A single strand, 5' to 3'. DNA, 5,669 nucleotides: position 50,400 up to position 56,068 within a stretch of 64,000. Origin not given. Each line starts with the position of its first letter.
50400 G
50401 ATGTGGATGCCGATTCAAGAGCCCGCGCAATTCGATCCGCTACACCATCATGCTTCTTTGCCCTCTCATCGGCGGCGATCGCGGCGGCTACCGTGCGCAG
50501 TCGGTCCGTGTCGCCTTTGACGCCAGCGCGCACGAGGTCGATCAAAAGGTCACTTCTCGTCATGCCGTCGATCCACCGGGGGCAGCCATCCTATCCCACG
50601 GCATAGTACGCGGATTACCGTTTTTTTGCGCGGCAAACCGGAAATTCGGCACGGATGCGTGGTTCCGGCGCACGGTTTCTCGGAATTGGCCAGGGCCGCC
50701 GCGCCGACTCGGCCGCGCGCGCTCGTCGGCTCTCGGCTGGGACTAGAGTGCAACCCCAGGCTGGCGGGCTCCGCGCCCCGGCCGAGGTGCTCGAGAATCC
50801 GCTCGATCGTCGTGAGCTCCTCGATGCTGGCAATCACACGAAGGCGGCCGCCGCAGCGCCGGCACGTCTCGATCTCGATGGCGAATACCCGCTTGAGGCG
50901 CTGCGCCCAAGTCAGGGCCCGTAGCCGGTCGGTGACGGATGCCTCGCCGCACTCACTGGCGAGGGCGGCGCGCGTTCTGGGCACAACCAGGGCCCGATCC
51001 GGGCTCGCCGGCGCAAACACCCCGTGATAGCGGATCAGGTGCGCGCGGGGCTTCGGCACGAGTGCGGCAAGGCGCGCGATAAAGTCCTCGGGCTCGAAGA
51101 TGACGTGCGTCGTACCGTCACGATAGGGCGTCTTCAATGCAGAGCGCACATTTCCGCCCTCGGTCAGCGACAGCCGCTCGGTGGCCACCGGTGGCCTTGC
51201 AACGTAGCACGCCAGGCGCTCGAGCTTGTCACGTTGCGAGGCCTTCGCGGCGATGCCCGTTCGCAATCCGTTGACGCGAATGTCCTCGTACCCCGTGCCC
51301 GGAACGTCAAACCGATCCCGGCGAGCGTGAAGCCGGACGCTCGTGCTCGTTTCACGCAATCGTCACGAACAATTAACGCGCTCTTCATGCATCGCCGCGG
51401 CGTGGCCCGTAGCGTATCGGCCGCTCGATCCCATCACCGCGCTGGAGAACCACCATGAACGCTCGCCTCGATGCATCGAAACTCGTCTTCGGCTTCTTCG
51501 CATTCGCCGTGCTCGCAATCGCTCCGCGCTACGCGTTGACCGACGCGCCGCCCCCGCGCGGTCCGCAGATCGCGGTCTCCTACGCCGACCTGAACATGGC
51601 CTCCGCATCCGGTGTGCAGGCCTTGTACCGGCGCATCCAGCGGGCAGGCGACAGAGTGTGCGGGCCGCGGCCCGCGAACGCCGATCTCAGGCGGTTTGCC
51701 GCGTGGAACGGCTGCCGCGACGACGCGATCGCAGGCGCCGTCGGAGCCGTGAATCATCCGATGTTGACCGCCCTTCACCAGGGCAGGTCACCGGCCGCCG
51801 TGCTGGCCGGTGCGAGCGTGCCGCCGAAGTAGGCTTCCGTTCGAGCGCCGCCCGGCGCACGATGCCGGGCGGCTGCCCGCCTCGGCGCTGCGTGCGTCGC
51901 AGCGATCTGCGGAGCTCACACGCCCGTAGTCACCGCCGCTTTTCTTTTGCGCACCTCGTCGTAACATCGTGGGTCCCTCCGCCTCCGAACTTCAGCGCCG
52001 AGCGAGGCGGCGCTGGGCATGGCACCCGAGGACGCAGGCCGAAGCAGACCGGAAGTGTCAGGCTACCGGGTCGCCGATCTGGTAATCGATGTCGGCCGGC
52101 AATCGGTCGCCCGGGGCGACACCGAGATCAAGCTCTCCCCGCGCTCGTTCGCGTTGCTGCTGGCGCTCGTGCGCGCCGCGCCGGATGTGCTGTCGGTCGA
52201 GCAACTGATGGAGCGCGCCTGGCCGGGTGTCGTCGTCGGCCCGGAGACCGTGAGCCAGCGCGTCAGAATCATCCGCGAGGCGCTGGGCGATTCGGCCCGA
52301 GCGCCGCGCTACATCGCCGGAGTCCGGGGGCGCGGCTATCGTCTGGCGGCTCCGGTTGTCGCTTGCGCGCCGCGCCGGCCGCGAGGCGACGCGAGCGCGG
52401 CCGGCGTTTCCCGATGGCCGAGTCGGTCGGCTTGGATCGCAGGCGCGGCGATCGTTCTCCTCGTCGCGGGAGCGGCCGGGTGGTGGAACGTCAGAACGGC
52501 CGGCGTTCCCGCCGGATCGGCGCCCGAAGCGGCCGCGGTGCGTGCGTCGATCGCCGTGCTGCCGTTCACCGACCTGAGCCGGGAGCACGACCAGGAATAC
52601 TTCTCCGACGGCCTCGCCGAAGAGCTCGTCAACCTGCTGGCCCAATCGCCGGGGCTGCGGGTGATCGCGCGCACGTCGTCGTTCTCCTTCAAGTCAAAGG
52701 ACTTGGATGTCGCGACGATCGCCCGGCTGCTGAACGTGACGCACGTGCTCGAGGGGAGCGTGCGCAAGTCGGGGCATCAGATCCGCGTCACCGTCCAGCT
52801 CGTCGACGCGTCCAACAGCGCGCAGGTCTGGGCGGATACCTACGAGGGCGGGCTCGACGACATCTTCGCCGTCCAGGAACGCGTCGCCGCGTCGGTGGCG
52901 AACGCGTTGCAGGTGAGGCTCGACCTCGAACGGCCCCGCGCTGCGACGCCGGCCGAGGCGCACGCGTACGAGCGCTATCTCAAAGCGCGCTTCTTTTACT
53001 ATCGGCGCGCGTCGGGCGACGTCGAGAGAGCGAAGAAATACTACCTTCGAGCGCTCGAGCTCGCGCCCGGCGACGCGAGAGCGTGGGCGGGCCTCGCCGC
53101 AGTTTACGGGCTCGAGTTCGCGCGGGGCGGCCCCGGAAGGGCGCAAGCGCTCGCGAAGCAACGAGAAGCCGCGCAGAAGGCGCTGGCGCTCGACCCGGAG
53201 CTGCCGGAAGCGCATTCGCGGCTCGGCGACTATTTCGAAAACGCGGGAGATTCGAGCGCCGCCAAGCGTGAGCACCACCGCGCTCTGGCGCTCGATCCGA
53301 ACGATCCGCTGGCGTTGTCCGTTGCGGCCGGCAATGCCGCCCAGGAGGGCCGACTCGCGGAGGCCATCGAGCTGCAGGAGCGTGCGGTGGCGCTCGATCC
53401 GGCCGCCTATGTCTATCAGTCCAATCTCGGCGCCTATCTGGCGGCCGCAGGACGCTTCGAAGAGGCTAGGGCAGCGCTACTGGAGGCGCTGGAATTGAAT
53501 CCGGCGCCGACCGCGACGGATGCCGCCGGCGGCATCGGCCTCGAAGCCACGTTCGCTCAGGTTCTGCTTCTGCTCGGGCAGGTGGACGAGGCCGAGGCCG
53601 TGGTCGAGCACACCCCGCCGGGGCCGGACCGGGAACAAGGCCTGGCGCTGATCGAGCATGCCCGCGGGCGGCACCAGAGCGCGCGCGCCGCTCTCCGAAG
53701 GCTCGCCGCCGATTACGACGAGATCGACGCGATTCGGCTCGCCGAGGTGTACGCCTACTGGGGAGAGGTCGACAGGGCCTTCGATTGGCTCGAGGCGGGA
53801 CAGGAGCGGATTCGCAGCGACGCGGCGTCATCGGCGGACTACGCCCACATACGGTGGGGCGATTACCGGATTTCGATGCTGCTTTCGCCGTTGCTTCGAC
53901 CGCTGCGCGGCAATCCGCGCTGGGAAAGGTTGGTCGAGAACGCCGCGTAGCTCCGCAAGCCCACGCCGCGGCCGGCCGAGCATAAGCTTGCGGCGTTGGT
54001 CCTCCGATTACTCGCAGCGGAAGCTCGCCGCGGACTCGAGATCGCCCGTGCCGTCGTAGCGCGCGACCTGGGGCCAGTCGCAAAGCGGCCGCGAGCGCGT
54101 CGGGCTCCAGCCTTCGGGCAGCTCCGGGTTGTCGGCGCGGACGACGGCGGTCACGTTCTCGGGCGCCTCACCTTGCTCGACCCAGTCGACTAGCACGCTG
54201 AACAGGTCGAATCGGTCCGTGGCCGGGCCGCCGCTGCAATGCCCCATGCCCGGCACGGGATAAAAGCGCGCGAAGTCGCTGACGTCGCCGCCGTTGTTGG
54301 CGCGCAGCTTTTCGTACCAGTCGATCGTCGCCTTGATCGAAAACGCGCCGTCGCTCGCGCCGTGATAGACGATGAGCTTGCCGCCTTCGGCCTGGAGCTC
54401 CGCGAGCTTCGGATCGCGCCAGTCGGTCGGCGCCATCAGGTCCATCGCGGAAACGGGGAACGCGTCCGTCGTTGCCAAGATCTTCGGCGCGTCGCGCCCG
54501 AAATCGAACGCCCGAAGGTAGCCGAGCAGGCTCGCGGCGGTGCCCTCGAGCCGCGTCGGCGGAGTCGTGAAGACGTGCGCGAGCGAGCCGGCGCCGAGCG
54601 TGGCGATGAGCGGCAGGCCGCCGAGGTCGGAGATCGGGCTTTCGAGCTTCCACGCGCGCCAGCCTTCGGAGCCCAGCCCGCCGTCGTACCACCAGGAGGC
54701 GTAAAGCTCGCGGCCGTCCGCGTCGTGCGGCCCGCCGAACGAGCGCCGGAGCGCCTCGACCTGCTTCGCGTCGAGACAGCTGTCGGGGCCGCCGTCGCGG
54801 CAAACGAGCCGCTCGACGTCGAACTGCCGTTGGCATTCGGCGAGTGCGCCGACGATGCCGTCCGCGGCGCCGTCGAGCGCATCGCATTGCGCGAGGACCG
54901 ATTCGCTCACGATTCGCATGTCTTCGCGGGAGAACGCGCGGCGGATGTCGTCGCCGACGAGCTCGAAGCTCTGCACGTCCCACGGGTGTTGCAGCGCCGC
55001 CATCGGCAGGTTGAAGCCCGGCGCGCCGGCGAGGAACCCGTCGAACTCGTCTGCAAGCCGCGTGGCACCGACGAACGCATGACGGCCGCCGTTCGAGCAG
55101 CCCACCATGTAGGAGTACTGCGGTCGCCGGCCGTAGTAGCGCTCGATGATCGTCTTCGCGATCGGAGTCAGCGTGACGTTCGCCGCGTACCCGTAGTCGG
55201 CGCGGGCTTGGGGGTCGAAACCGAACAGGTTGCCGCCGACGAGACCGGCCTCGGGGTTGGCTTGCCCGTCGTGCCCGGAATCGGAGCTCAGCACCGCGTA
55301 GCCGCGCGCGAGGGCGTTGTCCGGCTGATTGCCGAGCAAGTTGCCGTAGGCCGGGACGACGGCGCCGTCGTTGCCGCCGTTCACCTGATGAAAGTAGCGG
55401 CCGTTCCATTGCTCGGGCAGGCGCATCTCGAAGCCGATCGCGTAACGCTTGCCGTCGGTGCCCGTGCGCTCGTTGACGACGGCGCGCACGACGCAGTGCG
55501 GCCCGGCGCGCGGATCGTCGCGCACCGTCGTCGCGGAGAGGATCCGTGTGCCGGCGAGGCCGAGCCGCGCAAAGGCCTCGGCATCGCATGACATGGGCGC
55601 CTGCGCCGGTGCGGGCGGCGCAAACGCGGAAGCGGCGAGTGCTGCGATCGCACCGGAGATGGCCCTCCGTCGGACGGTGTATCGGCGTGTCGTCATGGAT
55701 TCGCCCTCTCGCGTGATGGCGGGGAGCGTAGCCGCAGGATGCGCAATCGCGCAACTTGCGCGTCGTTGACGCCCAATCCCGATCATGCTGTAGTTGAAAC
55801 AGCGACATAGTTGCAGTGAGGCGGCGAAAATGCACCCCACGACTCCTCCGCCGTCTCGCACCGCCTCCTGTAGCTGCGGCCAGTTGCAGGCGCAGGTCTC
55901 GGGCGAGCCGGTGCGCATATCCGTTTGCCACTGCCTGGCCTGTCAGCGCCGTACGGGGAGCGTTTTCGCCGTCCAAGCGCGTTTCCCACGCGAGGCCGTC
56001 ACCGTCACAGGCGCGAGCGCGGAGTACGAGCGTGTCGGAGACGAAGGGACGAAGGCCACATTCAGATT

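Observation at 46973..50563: AAA+ ATPase + S8 subtilase module (IetAS-like architecture) in a low-GC defence-island-like patch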

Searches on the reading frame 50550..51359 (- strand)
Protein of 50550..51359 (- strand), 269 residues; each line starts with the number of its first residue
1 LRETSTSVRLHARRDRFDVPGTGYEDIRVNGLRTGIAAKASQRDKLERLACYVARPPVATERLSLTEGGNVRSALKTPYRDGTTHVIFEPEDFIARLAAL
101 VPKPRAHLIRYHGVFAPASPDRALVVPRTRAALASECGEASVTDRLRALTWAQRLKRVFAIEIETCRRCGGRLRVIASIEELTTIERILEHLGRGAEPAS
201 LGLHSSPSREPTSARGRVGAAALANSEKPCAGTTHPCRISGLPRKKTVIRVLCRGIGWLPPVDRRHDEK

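Call 6: search_protein_families(library=ncbifam, proteins=[window:50550-51359:-], max_evalue=0.01)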
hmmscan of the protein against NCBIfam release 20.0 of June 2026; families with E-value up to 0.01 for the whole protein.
window:50550-51359:- (269 aa): 2 families
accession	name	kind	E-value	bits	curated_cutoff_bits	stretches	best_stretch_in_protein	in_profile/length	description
NF052416.1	ISCR_clade_Ia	exception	1.4e-51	175.6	925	1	31-194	316-489/509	ISCR element clade Ia family transposase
NF033538.2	transpos_IS91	equivalog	1.7e-09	37.2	125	1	43-171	234-355/356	IS91 family transposase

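Call 39: search_protein_families(library=padloc, proteins=[window:50550-51359:-], max_evalue=0.01)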
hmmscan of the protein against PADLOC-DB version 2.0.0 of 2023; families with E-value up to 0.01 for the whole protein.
window:50550-51359:- (269 aa): 0 families

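Call 54: search_protein_families(library=pfam, proteins=[window:50550-51359:-], max_evalue=0.001)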
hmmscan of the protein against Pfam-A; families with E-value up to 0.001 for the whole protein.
window:50550-51359:- (269 aa): 1 family
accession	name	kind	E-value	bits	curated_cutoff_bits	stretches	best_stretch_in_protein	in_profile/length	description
PF04986.18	Y2_Tnp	-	3.9e-19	69.8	20.9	1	40-119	101-179/183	Putative transposase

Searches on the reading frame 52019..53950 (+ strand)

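Call 54: search_protein_families(library=pfam, proteins=[window:52019-53950:+], max_evalue=0.001)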
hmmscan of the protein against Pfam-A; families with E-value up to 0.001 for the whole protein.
window:52019-53950:+ (643 aa): 9 families
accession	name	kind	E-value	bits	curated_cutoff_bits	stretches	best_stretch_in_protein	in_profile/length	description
PF00486.34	Trans_reg_C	-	1.1e-15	57.9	26.2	1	35-109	2-77/77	Transcriptional regulatory protein, C terminal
PF07719.23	TPR_2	-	1.1e-15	56.8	27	1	467-495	4-32/34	Tetratricopeptide repeat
PF13414.12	TPR_11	-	9.8e-14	51.2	26.8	0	386-407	18-39/42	TPR repeat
PF13431.12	TPR_17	-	1.4e-12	47.3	24.4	0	341-375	1-32/34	Tetratricopeptide repeat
PF13181.12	TPR_8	-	1.6e-12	46.9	25.7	0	331-351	13-33/34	Tetratricopeptide repeat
PF14559.12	TPR_19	-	1.1e-11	45.4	25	0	441-496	2-57/68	Tetratricopeptide repeat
PF13428.12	TPR_14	-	2e-11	43.8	23.5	1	328-361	10-43/44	Tetratricopeptide repeat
PF00515.34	TPR_1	-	5.2e-10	39.1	27.8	0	468-495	5-32/34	Tetratricopeptide repeat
PF13432.12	TPR_16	-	1.7e-05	25.6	32.7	0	402-463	3-64/65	Tetratricopeptide repeat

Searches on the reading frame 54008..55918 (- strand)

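Call 54: search_protein_families(library=pfam, proteins=[window:54008-55918:-], max_evalue=0.001)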
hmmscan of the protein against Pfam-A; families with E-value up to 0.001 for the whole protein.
window:54008-55918:- (636 aa): 1 family
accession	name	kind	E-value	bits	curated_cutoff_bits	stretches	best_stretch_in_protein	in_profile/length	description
PF07519.17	Tannase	-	1.6e-115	387.2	29.8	1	144-635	3-489/490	Tannase and feruloyl esterase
